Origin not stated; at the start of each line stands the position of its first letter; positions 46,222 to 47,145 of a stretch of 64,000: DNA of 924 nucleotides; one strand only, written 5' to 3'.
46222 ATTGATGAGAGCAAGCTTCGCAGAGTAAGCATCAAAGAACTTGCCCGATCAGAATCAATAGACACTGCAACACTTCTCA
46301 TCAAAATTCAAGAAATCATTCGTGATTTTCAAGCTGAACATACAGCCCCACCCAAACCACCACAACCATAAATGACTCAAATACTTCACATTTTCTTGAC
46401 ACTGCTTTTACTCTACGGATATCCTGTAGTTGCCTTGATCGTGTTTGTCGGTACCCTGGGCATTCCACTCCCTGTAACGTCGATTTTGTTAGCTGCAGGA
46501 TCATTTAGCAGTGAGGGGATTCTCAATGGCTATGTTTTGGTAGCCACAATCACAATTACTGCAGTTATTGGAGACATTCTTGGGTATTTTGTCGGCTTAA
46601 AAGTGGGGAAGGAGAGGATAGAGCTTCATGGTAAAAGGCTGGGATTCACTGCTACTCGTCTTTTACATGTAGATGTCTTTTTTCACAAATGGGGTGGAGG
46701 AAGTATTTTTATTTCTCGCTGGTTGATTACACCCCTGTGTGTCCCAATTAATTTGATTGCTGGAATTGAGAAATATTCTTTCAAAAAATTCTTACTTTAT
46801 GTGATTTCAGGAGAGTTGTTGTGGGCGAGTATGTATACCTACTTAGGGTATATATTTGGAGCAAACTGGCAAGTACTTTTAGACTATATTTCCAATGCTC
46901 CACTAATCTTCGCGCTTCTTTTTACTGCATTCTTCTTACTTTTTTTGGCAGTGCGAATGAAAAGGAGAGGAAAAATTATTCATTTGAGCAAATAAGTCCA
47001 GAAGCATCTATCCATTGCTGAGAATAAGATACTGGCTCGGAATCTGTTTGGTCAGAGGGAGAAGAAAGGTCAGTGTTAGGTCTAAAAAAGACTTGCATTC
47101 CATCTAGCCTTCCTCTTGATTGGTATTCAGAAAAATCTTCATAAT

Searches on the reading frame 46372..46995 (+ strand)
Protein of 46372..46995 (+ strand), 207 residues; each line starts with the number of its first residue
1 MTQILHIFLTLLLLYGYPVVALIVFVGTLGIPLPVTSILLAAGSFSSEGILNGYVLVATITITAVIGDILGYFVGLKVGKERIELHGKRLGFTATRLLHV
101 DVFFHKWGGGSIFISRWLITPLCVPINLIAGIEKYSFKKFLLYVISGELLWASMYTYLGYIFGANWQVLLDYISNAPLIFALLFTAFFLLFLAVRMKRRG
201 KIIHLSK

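Call 83: search_protein_families(library=ncbifam, proteins=[window:46372-46995:+], max_evalue=0.001)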
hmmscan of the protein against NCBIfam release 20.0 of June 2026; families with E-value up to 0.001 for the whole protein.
window:46372-46995:+ (207 aa): 3 families
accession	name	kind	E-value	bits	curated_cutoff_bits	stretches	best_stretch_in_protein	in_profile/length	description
NF008102.0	PRK10847.1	equivalog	1.3e-15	57.8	236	1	16-166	29-182/219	DedA family protein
NF052604.1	UndecprPTUtpABac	equivalog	2.8e-14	53.6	250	1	5-192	5-185/198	undecaprenyl phosphate transporter UptA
NF052605.1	UndecprPTUptAStph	equivalog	5.6e-11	42.8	300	1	8-194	5-193/197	undecaprenyl phosphate transporter UptA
